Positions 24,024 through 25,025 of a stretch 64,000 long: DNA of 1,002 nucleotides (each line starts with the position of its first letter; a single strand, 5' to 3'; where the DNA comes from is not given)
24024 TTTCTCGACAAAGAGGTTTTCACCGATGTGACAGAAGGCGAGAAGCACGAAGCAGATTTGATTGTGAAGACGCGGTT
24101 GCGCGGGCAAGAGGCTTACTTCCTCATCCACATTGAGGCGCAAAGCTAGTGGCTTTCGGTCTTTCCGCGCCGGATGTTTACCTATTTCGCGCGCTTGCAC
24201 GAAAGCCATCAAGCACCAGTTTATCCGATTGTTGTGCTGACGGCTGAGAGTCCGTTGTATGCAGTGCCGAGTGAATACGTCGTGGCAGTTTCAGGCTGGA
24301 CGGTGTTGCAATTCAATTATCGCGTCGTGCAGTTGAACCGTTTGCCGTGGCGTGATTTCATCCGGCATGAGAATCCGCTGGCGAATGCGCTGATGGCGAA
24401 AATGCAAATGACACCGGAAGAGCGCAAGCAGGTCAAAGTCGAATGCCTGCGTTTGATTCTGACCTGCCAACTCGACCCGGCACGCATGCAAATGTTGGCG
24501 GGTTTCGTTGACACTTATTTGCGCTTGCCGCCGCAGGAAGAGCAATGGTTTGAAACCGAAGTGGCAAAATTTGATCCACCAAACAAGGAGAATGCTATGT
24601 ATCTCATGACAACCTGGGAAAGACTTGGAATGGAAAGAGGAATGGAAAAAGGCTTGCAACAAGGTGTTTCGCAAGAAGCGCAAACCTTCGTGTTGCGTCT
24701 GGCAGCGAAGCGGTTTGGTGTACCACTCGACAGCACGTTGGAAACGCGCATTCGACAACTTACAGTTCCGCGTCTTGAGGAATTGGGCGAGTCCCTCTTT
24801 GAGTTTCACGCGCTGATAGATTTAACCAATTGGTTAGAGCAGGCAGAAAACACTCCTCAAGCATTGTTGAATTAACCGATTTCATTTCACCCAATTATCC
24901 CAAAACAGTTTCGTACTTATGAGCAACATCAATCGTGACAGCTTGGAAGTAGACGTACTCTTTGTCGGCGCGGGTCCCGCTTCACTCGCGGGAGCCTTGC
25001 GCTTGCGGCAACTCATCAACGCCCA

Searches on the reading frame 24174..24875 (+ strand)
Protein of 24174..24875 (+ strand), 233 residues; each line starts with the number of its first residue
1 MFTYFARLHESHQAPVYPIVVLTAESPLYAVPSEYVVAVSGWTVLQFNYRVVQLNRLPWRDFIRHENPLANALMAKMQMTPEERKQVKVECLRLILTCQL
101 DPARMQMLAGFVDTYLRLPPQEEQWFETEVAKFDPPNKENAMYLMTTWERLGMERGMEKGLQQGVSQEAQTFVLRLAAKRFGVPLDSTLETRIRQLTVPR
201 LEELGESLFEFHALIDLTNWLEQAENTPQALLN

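Call 8: search_protein_families(library=pfam, proteins=[window:24174-24875:+], max_evalue=0.001)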
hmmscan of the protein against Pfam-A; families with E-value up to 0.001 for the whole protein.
window:24174-24875:+ (233 aa): 1 family
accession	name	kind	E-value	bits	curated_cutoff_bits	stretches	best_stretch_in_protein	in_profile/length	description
PF14261.11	DUF4351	-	2e-15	57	25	1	162-221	1-59/59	Domain of unknown function (DUF4351)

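Call 47: search_protein_families(library=padloc, proteins=[window:24174-24875:+], max_evalue=0.01)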
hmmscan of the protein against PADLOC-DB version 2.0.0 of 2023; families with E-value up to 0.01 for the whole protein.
window:24174-24875:+ (233 aa): 1 family
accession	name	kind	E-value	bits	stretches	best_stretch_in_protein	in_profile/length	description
PDLC01084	C3a178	-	4.4e-05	21.9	1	99-170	6-69/90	putative invertase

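Call 64: search_protein_families(library=pfam, proteins=[window:24174-24875:+], max_evalue=0.1)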
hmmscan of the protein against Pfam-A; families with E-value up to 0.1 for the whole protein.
window:24174-24875:+ (233 aa): 1 family
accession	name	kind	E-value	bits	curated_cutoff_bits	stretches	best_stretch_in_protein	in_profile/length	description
PF14261.11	DUF4351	-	2e-15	57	25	1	162-221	1-59/59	Domain of unknown function (DUF4351)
